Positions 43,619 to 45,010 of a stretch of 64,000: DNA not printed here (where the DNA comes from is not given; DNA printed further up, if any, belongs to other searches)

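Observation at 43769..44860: CARF-domain protein with an unassignable C-terminal domain (candidate new cOA-activated effector or regulator)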

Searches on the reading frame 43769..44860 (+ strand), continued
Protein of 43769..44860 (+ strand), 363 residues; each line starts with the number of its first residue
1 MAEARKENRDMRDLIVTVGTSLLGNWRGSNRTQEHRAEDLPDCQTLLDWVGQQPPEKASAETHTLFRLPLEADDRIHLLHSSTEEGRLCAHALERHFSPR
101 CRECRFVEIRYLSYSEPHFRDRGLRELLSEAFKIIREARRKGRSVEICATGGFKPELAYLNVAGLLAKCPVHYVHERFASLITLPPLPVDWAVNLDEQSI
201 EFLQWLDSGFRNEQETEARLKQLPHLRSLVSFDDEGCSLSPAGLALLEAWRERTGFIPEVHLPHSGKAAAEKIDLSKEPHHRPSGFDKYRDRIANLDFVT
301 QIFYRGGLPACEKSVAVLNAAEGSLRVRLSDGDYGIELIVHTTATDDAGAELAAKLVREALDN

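Call 52: find_related_loci(query=A1, collection=genome_contigs, flank=10000)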
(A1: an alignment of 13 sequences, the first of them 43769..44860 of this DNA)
Query A1 (363 aa) in genome_contigs; peptide patterns used: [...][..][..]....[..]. (x = any residue, [..] = any of these).
156 stretches matched a pattern; 137 encode a relative of the query (tblastn E <= 1e-3); the best 80 are kept; 80 distinct loci.
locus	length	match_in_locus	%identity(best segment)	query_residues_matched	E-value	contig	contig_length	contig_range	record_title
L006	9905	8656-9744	83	1-363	0e+0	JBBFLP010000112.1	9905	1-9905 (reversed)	MAG: Armatimonadota bacterium isolate Uz-U4-28 NODE_4151_length_9905_cov_8.621015, whole genome shotgun sequence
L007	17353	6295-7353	38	14-363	5e-65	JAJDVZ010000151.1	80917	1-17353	MAG: Candidatus Latescibacterota bacterium isolate jk18x22bins.75 k141_408610, whole genome shotgun sequence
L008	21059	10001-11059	38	14-363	2e-63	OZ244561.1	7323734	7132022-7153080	MAG: Candidatus Latescibacterota bacterium isolate 14245923-b953-489b-b549-9f362580a9e9 genome assembly, chromosome: 1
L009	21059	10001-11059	37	14-363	6e-63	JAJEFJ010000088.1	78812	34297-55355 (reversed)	MAG: Candidatus Latescibacterota bacterium isolate p16x43bins.30 k141_798253, whole genome shotgun sequence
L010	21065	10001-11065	38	6-358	3e-61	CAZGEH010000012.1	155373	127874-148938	MAG TPA_asm: uncultured Acidobacteriota bacterium isolate binchicken_co274_138 genome assembly, contig: NODE_180_length_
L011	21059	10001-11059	38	12-361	4e-61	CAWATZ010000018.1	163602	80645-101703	MAG: uncultured Planctomycetota bacterium isolate MFD02248.bin.2.136 genome assembly, contig: contig_47881, whole genome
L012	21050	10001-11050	38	12-359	1e-59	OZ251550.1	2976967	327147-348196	MAG: Nitrospirales bacterium isolate d59870a2-bf11-498b-9867-9f61eb436578 genome assembly, chromosome: 1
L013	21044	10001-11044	37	12-357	9e-59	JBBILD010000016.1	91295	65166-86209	MAG: Myxococcales bacterium isolate SLS170214_bin_200 NODE_147_length_91295_cov_3.08284, whole genome shotgun sequence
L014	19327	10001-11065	38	8-358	4e-58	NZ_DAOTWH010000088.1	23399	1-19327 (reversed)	MAG: Chloroflexus sp. isolate H12_130 k73_1004869, whole genome shotgun sequence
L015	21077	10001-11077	35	3-363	2e-57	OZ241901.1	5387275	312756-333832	MAG: Gammaproteobacteria bacterium isolate 65898e9d-28f9-48af-9959-824c109e8cbf genome assembly, chromosome: 1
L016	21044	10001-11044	36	12-357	8e-57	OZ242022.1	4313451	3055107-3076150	MAG: Limisphaerales bacterium isolate ef39fcb1-bf04-4775-9bfc-b1aaebe32656 genome assembly, chromosome: 1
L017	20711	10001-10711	43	11-253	8e-57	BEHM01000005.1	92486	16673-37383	Bacterium HR10 DNA, contig: NODE_108_5, isolate: HRbin10, whole genome shotgun sequence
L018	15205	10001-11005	38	11-348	2e-56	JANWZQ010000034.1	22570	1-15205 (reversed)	MAG: Chthonomonadaceae bacterium isolate SKYG99 k141_37487, whole genome shotgun sequence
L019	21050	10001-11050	37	12-359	3e-56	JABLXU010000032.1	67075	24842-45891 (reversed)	MAG: Candidatus Omnitrophota bacterium isolate Ch114 contig32, whole genome shotgun sequence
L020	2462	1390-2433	36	12-358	5e-57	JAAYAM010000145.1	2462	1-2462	MAG: Acidobacteria bacterium isolate AS06rmzACSIP_132 166218_AS06, whole genome shotgun sequence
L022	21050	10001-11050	35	14-357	4e-55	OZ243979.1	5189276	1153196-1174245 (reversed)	MAG: uncultured Candidatus Binatia bacterium isolate 1ea5a42d-c5b0-4d9d-a207-f079449ea76f genome assembly, chromosome: 1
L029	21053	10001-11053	34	12-361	5e-53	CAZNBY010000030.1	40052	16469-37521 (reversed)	MAG TPA_asm: uncultured Planctomycetota bacterium isolate SRP278314_co2_122 genome assembly, contig: NODE_1418_length_40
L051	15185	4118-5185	33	10-363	1e-44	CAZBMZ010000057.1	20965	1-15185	MAG TPA_asm: uncultured Clostridia bacterium isolate SRP090828_co2_158 genome assembly, contig: NODE_853_length_20965_co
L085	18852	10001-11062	27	14-348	3e-20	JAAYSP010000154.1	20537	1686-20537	MAG: candidate division WS1 bacterium isolate AS23ysBPME_352 146984_AS23, whole genome shotgun sequence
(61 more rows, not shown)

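Call 63: fold_search(model_id=the predicted structure, library=pdb)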
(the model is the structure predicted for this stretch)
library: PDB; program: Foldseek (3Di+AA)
matches with E <= 10: 1146; with E <= 0.001: 15
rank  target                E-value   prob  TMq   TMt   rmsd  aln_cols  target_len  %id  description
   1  8phj_Y                8.6e-14  1.00  0.50  0.49  18.6       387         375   20  cA4-bound Cami1 in complex with 70S ribosome (released 2023-12-13)
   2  8phj_X                1.1e-13  1.00  0.49  0.47  14.6       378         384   20  cA4-bound Cami1 in complex with 70S ribosome (released 2023-12-13)
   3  8phb_B                1.4e-13  1.00  0.53  0.52  16.8       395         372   19  Crystal structure of apo Cami1 (released 2023-12-13)
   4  8phb_A                2.0e-13  1.00  0.56  0.53  16.1       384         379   21  Crystal structure of apo Cami1 (released 2023-12-13)
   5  3qyf_B                9.1e-13  1.00  0.51  0.66   4.9       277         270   21  Crystal structure of the CRISPR-associated protein SSO1393 from Sulfolobus solfataricus (released 2011-03-23)
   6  7pq2_AAA              9.7e-13  1.00  0.50  0.64   5.1       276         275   20  Crystal Structure of the Ring Nuclease 0811 from Sulfolobus islandicus (Sis0811) in its apo form (released 2021-11-24)
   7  3qyf_A                2.0e-12  1.00  0.51  0.66   4.9       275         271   21  Crystal structure of the CRISPR-associated protein SSO1393 from Sulfolobus solfataricus (released 2011-03-23)
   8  7pq6_AAA              2.6e-12  1.00  0.52  0.66   4.9       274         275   20  Crystal Structure of the Ring Nuclease 0811 mutant-S12A from Sulfolobus islandicus (Sis0811) (released 2021-11-24)
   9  7pq3_AAA              2.6e-12  1.00  0.47  0.61   5.5       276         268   20  Crystal Structure of the Ring Nuclease 0811 from Sulfolobus islandicus (Sis0811) in complex with its post-catalytic  (released 2021-11-24)
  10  7pq6_BBB              3.2e-12  1.00  0.51  0.65   4.9       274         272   19  Crystal Structure of the Ring Nuclease 0811 mutant-S12A from Sulfolobus islandicus (Sis0811) (released 2021-11-24)
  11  7pqa_BBB              7.3e-12  1.00  0.50  0.66   4.9       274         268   19  Crystal Structure of the Ring Nuclease 0811 mutant-S12G/K169G from Sulfolobus islandicus (Sis0811) (released 2021-12-01)
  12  7pq3_BBB              9.2e-12  1.00  0.50  0.66   4.8       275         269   19  Crystal Structure of the Ring Nuclease 0811 from Sulfolobus islandicus (Sis0811) in complex with its post-catalytic  (released 2021-11-24)
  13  7pqa_AAA              1.4e-11  1.00  0.50  0.64   5.1       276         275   19  Crystal Structure of the Ring Nuclease 0811 mutant-S12G/K169G from Sulfolobus islandicus (Sis0811) (released 2021-12-01)
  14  7pq2_BBB              5.8e-11  1.00  0.51  0.66   4.9       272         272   20  Crystal Structure of the Ring Nuclease 0811 from Sulfolobus islandicus (Sis0811) in its apo form (released 2021-11-24)
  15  6w11_B                2.0e-05  1.00  0.27  0.44  13.8       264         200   14  The structure of Sulfolobus solfataricus Csa3 in complex with cyclic tetraadenylate (cA4) (released 2021-03-10)
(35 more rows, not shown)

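Call 68: search_dna_similar(query=window:43769-44860:+, collection=plasmids, mode=protein, max_rows=30, max_evalue=0.001)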
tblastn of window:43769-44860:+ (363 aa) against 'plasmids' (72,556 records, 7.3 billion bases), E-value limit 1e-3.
Records with a match: 6; places in all: 6; records where one place covers at least 80% of the query: 0.
Best place of each record, by identity: <60% 6.
By first word of the organism name: Allochromatium 2; Nostoc 2; Allomeiothermus 1; Allocoleopsis 1.
By predicted mobility (MOB-suite, as given by PLSDB): non-mobilizable 4; conjugative 2.
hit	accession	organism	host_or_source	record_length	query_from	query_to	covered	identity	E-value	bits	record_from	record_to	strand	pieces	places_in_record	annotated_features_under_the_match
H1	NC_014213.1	Allomeiothermus silvanus DSM 9946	hot spring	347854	14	282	74%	36.9%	2e-41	161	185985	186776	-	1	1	putative CRISPR-associated protein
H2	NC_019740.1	Allocoleopsis franciscana PCC 7113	-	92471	23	258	65%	27.6%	6e-15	84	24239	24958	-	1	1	putative CRISPR-associated protein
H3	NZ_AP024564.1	Allochromatium tepidum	-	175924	59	258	55%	31.9%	3e-11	72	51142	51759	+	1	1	putative CRISPR-associated protein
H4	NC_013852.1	Allochromatium vinosum DSM 180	-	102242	59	258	55%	31.5%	4e-11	72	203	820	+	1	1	putative CRISPR-associated protein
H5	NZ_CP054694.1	Nostoc edaphicum CCNP1411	-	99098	80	296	60%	27.4%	1e-10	71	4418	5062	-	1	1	putative CRISPR-associated protein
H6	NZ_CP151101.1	Nostoc sp. UHCC 0302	isolated culture,lake sediment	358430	11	187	49%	33.0%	5e-13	78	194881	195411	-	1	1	putative CRISPR-associated protein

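Call 72: search_solved_structures(query=A1, max_evalue=0.001, show_alignments=5)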
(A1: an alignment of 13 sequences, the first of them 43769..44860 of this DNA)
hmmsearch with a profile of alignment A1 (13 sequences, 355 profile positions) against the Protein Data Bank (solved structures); distinct sequences matched with E-value up to 0.001: 6.
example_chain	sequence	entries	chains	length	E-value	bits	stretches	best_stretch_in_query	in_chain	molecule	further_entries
8phb_A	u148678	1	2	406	6.2e-32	114.1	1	43-262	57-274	CRISPR-associated protein, APE2256 family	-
8phj_X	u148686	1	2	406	8.3e-32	113.7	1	43-262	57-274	CRISPR-associated protein, APE2256 family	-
7pq2_AAA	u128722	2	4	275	4.5e-22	81.7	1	6-225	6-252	CRISPR-associated protein, APE2256 family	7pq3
7pq6_AAA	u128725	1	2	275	3.6e-21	78.7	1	6-225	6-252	CRISPR-associated protein, APE2256 family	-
7pqa_AAA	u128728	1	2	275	1.8e-19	73.1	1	6-225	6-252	CRISPR-associated protein, APE2256 family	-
3qyf_A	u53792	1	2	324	6.4e-19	71.3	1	6-185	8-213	CRISPR-ASSOCIATED PROTEIN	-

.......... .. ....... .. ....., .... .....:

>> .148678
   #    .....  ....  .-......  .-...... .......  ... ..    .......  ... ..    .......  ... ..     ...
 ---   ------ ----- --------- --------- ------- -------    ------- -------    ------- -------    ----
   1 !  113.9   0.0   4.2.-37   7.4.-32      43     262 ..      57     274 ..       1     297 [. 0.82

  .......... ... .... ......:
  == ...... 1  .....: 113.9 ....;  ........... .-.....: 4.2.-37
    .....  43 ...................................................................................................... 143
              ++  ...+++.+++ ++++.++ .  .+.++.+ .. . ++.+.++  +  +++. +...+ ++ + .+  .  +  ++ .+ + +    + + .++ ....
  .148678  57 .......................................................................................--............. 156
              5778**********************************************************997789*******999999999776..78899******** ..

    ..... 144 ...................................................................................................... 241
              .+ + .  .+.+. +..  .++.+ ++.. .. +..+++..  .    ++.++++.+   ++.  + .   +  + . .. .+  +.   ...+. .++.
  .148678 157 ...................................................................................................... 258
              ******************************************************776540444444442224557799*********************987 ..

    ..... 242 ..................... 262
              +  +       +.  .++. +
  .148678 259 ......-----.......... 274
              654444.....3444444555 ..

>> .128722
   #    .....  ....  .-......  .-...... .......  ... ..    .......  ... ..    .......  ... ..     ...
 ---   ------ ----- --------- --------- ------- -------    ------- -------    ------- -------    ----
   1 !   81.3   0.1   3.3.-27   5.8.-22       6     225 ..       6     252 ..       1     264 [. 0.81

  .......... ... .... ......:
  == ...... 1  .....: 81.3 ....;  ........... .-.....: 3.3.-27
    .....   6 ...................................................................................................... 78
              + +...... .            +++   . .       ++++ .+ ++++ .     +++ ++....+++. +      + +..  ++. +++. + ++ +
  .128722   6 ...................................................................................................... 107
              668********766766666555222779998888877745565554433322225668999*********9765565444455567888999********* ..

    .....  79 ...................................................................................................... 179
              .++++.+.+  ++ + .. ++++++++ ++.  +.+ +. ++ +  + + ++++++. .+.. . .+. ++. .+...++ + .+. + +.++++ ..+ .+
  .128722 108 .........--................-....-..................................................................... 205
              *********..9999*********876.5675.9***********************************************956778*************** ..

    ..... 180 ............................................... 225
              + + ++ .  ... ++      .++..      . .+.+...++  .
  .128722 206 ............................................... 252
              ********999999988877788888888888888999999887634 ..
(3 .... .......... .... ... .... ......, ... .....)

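Call 75: search_protein_families(library=padloc, proteins=[L085:3-2342:-, L085:11562-15401:-, L051:5283-7748:-, L051:7908-8693:+, L022:1852-3168:+, L022:734-1396:+, L011:457-2409:+, L011:11207-11920:+, L011:11924-12499:+, L029:12078-13463:+], max_evalue=0.0001)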
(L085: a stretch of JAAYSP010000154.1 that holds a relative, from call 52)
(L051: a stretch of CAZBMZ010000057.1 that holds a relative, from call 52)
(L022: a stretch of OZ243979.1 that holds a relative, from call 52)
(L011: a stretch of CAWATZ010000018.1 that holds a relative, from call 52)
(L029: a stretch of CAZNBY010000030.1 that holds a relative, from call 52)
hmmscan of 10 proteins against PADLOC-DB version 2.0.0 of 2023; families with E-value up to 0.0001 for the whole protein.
L085:3-2342:- (780 aa): 0 families

L085:11562-15401:- (1280 aa): 47 families (the best 25 are shown)
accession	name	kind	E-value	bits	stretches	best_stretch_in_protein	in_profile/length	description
PDLC03802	RTasHel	-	1.8e-41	140.8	2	367-720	140-382/675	DRT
PDLC00117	GajB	-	1e-36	124.6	2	373-530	170-309/604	UrvD helicase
PDLC00132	GajB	-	1.1e-36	124.7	2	376-528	169-304/625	UrvD helicase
PDLC00114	GajB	-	6.6e-35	118.8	3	375-546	169-324/635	UrvD helicase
PDLC00127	GajB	-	1e-30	104.8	2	352-527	127-293/594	UrvD helicase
PDLC00103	GajB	-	6.6e-29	99.3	2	374-613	164-380/612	UrvD helicase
PDLC00130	GajB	-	4.6e-28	95.8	1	383-540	167-307/589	UrvD helicase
PDLC00122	GajB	-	2.7e-25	87.3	2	426-535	167-258/502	UrvD helicase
PDLC00119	GajB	-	1.1e-24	85.3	2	348-522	137-299/565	UrvD helicase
PDLC00123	GajB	-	9.7e-23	78.6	2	391-534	146-271/540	UrvD helicase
PDLC00112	GajB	-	1.3e-20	71.5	2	377-519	164-291/581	UrvD helicase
PDLC00107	GajB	-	5.6e-20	69.5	2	389-514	183-291/587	UrvD helicase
PDLC00129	GajB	-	1e-19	68.6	1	457-542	248-328/594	UrvD helicase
PDLC00134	GajB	-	2.7e-19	67.6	2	386-612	179-381/431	UrvD helicase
PDLC00108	GajB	-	2.7e-19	67.5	1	376-524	13-143/445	UrvD helicase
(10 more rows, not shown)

L051:5283-7748:- (822 aa): 0 families

L051:7908-8693:+ (262 aa): 6 families
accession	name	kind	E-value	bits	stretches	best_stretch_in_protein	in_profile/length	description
PDLC04135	mad3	-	1.3e-32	111.8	2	158-244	254-344/374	mads_3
PDLC04140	mad8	-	2.2e-09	35.2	1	52-228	17-234/314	mads_8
PDLC02980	AriA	-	6.4e-08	30.9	1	64-123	1-63/304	-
PDLC04164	AriA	-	9.1e-07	26.7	0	167-230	171-235/253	-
PDLC02914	ATPase-Toprim_I-B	-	6.3e-06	23.6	0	168-233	185-250/443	-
PDLC02335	AbiLi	-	5e-05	20.5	0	18-86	52-100/326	AbiLi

L022:1852-3168:+ (439 aa): 7 families
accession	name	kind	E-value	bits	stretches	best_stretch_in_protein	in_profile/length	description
PDLC01445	Cmr1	-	4.2e-25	87.2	1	40-372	3-245/276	"CAS-III-B,CAS-III-C; effector_G7"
PDLC00976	Cmr1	-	1.4e-19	68.8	1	44-304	10-256/387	Cmr1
PDLC01270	Cmr1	-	2.6e-16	58.4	1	47-221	5-137/139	"CAS-III-B,CAS-III-C; effector_G7"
PDLC01016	Csm3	-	2.3e-15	55.5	1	47-219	2-188/189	Csm3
PDLC01564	Cmr1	-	1.2e-06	26.6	1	41-87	3-48/294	"CAS-III-B,CAS-III-C; effector_G7"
PDLC00977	Cmr1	-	6.7e-06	23.8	1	40-85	2-48/348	Cmr1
PDLC01015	Csm3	-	4.2e-05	22.8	1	52-217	3-178/178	Csm3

L022:734-1396:+ (221 aa): 3 families
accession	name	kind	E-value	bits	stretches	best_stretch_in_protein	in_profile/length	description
PDLC01904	CARF5--CARF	-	1.3e-29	102.1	1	2-202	188-349/351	-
PDLC01909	CARF5--CARF_TM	-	4.1e-17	60.8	1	2-164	192-309/340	-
PDLC01036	WYL/Csx1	-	2.1e-05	22.4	1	2-182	162-268/279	CARF+WYL C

L011:457-2409:+ (651 aa): 1 family
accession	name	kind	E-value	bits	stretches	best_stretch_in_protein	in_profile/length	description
PDLC03767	RT_UG29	-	4.8e-07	25.5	1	547-645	8-102/2280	DRT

L011:11207-11920:+ (238 aa): 1 family
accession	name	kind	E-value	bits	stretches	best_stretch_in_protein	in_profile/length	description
PDLC01778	Cas56g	-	1.6e-29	101.9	1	73-221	214-342/449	-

L011:11924-12499:+ (192 aa): 0 families

L029:12078-13463:+ (462 aa): 1 family
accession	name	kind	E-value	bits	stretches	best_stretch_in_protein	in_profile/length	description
PDLC04785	PDC-M72B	-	6.4e-06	24.3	0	103-224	19-146/168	-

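Call 79: search_protein_families(library=pfam, alignment_id=A3, max_evalue=0.01)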
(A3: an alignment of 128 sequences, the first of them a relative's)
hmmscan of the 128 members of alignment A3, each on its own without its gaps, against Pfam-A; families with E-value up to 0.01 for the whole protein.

A. member 1, P0001 (363 aa): 1 family
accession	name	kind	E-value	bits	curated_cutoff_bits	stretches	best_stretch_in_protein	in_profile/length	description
PF09651.16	Cas_APE2256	-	2.7e-27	95.7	24.8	1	57-187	2-136/136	CRISPR-associated protein (Cas_APE2256)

B. families by the number of members that match (of 128 scanned): 31 families (the first 25 are shown)
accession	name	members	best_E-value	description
PF09651.16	Cas_APE2256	81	4.4e-33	CRISPR-associated protein (Cas_APE2256)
PF09876.14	DUF2103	5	1.4e-05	Predicted metal-binding protein (DUF2103)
PF09623.16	Cas_NE0113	4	5.7e-26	CRISPR-associated protein NE0113 (Cas_NE0113)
PF24319.2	DUF7491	2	0.00055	Coiled-coil region of unknown function (DUF7491)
PF17045.10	CEP63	2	0.003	Centrosomal protein of 63 kDa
PF03883.20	H2O2_YaaD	1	4.7e-09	Peroxide stress protein YaaA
PF21818.3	DUF6884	1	4.9e-07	Family of unknown function (DUF6884)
PF25762.1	HAUS1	1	4.2e-05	HAUS augmin-like complex subunit 1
PF17082.10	Spc29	1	0.00014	Spindle Pole Component 29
PF05667.16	CCDC22_CC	1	0.00061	CCDC22 protein coiled-coil region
PF15796.10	KELK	1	0.00084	KELK-motif containing domain of MRCK Ser/Thr protein kinase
PF08614.16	ATG16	1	0.00093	Autophagy protein 16 (ATG16)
PF19810.5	HFX_2341_N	1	0.0014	HFX_2341-like, N-terminal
PF05256.17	UPF0223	1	0.0015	Uncharacterised protein family (UPF0223)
PF07200.18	Mod_r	1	0.0017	Modifier of rudimentary (Mod(r)) protein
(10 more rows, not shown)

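Call 84: search_solved_structures(query=L085:15392-18850:-, max_evalue=0.001)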
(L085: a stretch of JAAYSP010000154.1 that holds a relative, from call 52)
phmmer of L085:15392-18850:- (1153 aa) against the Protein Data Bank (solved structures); distinct sequences matched with E-value up to 0.001: 1.
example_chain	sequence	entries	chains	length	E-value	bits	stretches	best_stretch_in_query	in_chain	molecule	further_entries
3u44_B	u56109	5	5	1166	7.5e-10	40.9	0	200-418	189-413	ATP-dependent helicase/deoxyribonuclease subunit B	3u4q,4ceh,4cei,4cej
